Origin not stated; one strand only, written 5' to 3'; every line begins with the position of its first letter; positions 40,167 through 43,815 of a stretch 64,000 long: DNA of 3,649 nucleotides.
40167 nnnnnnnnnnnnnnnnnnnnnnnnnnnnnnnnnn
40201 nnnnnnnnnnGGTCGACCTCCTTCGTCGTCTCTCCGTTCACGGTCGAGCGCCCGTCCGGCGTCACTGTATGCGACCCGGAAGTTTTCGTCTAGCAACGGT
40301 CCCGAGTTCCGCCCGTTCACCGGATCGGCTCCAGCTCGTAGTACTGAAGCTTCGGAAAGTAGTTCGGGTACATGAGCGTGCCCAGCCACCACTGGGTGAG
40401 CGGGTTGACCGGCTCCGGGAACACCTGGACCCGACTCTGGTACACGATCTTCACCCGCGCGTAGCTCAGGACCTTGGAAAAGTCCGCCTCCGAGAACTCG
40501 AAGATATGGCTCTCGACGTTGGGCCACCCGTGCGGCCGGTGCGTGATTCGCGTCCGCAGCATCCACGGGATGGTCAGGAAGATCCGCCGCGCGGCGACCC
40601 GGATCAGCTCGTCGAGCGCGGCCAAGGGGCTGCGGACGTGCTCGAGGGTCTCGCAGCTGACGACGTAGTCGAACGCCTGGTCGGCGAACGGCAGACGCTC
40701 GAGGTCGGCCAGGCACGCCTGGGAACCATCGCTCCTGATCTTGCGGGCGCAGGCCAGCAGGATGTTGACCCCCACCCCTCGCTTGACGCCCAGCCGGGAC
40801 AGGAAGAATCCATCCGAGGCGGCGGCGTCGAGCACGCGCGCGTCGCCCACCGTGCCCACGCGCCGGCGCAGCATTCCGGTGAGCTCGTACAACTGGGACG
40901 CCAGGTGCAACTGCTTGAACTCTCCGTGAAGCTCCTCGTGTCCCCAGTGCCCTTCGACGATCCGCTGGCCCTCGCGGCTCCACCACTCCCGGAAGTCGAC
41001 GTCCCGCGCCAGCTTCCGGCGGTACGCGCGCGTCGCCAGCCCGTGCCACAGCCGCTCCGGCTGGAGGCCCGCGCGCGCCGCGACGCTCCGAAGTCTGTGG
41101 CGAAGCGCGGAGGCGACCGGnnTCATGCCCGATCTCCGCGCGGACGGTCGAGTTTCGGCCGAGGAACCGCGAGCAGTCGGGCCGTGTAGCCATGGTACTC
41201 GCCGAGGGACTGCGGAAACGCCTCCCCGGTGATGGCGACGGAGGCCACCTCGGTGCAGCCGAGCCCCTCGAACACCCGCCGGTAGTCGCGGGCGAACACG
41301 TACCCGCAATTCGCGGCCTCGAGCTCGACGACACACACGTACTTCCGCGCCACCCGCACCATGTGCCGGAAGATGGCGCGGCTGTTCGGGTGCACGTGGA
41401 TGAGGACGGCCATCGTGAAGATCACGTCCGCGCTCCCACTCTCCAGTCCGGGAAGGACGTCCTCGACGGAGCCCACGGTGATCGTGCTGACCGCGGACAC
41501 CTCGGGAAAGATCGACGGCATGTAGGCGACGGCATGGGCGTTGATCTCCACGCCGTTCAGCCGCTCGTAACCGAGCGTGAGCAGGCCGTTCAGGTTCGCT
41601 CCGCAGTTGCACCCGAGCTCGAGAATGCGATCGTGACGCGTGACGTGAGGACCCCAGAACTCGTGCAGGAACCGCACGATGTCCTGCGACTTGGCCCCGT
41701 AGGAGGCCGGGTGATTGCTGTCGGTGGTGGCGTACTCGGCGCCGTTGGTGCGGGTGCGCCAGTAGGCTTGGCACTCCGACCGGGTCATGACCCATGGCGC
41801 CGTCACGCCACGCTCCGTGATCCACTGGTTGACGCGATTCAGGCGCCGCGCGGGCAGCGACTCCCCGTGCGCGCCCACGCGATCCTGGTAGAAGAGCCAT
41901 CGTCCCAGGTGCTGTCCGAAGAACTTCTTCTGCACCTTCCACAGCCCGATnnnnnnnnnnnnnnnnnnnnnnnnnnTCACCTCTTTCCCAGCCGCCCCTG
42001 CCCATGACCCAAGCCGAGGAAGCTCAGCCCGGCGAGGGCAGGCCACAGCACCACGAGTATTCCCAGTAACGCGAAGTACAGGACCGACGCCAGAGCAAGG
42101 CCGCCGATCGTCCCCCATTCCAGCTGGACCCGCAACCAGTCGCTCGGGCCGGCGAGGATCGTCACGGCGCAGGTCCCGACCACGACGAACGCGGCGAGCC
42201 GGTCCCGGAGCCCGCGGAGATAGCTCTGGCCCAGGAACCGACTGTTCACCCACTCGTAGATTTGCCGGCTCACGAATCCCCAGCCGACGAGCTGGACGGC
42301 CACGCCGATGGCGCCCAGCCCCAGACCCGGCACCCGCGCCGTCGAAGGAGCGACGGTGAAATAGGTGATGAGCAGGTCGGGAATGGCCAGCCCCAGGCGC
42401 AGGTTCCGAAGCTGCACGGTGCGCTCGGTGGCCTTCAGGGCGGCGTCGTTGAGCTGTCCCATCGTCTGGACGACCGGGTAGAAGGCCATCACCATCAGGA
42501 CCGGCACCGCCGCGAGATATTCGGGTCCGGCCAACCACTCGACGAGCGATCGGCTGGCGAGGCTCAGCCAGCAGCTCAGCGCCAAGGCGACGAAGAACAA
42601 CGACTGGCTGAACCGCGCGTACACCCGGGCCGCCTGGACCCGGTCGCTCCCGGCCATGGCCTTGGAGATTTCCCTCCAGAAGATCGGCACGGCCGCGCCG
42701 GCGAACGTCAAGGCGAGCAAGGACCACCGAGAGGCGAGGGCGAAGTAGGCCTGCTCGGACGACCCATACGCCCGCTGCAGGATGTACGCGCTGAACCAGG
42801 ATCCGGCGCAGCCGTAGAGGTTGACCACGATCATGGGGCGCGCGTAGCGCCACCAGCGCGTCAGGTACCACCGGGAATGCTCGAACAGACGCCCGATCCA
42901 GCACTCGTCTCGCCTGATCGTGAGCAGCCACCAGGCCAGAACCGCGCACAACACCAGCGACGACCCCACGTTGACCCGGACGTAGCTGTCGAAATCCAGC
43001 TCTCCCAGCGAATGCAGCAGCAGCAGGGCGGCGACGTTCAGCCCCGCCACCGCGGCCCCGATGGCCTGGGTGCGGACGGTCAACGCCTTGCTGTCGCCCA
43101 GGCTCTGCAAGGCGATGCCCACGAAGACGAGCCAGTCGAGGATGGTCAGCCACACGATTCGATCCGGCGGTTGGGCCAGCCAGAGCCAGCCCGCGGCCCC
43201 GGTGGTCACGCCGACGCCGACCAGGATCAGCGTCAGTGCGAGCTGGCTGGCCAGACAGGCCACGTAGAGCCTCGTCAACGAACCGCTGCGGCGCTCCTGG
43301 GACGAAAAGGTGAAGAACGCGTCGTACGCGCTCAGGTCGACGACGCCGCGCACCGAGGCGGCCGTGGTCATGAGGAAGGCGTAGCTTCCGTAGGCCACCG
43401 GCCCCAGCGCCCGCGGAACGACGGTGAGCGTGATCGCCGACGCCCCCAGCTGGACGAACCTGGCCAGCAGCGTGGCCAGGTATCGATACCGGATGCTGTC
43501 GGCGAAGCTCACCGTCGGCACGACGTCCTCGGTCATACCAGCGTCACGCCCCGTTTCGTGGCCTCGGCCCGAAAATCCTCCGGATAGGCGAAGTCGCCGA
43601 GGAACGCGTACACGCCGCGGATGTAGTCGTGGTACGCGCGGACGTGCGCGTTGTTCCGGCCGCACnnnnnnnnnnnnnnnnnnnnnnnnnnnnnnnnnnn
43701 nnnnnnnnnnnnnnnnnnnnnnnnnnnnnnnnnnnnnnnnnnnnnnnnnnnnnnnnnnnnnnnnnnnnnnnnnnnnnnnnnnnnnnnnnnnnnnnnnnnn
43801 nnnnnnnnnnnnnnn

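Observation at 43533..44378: Second PhyH-family dioxygenase inside the nonulosonic acid array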

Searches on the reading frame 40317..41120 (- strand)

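Call 8: search_protein_families(library=pfam, proteins=[window:40317-41120:-], max_evalue=0.01)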
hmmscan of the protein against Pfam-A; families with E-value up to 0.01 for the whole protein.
window:40317-41120:- (267 aa): 5 families
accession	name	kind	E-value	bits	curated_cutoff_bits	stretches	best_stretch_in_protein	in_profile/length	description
PF08241.18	Methyltransf_11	-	5.5e-10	40.2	21.2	1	98-176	2-87/95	Methyltransferase domain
PF07021.18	MetW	-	2e-07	31.3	21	1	94-185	15-110/193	Methionine biosynthesis protein MetW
PF13489.12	Methyltransf_23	-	4.2e-06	27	27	1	93-185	23-119/164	Methyltransferase domain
PF13649.12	Methyltransf_25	-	4.8e-06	27.6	27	1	96-176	1-93/97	Methyltransferase domain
PF13847.12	Methyltransf_31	-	7.6e-05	22.9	27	1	127-177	50-102/145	Methyltransferase domain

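Call 68: search_protein_families(library=ncbifam, proteins=[window:40317-41120:-], max_evalue=1e-10)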
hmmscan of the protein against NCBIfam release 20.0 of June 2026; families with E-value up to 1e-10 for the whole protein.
window:40317-41120:- (267 aa): 0 families

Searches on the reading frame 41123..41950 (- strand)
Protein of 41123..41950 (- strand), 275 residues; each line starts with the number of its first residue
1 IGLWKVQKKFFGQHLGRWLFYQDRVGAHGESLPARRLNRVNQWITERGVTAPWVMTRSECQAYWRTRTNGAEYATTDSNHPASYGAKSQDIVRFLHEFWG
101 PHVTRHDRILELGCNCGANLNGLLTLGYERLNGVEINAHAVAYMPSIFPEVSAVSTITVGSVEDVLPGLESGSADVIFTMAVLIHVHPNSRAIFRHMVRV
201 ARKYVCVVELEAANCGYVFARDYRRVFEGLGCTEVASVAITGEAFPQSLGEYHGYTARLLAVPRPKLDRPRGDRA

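Call 7: search_protein_families(library=pfam, proteins=[window:41123-41950:-], max_evalue=0.01)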
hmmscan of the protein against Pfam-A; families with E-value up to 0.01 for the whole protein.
window:41123-41950:- (275 aa): 4 families
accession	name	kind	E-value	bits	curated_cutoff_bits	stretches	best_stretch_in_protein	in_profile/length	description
PF08241.18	Methyltransf_11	-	3e-08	34.6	21.2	1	110-203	1-89/95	Methyltransferase domain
PF13649.12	Methyltransf_25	-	3.8e-07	31.1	27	1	109-202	1-94/97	Methyltransferase domain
PF13489.12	Methyltransf_23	-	0.00021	21.5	27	1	91-200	9-107/164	Methyltransferase domain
PF08242.18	Methyltransf_12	-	0.00036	21.6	30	1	110-201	1-92/98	Methyltransferase domain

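Call 10: search_protein_families(library=ncbifam, proteins=[window:41123-41950:-], max_evalue=0.01)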
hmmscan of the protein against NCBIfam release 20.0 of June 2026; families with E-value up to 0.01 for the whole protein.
window:41123-41950:- (275 aa): 2 families
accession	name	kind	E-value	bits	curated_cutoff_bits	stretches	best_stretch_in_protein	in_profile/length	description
TIGR03587.1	Pse_Me-ase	hypoth_equivalog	2.8e-14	53.7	112.05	1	70-212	14-145/204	pseudaminic acid biosynthesis-associated methylase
TIGR02081.1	metW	equivalog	0.0086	15.6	189.5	0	104-206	12-107/194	methionine biosynthesis protein MetW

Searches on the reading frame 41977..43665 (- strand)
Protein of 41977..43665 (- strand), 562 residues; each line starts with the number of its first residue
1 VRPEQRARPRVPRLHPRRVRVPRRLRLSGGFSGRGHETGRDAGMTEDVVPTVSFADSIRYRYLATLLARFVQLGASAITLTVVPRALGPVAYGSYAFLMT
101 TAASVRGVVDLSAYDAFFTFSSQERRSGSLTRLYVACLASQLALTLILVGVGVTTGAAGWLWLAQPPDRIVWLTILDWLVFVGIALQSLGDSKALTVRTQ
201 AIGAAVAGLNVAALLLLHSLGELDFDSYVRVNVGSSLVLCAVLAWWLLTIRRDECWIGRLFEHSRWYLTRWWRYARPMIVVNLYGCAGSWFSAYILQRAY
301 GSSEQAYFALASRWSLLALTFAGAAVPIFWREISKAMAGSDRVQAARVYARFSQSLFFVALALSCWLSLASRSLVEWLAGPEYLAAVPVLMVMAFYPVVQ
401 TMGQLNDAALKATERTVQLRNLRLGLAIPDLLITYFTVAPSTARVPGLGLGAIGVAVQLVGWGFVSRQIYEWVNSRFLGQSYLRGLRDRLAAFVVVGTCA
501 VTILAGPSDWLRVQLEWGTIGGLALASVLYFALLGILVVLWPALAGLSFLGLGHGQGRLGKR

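Call 7: search_protein_families(library=pfam, proteins=[window:41977-43665:-], max_evalue=0.01)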
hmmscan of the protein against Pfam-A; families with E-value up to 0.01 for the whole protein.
window:41977-43665:- (562 aa): 0 families

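Call 10: search_protein_families(library=ncbifam, proteins=[window:41977-43665:-], max_evalue=0.01)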
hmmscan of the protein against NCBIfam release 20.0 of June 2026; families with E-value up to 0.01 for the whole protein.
window:41977-43665:- (562 aa): 0 families
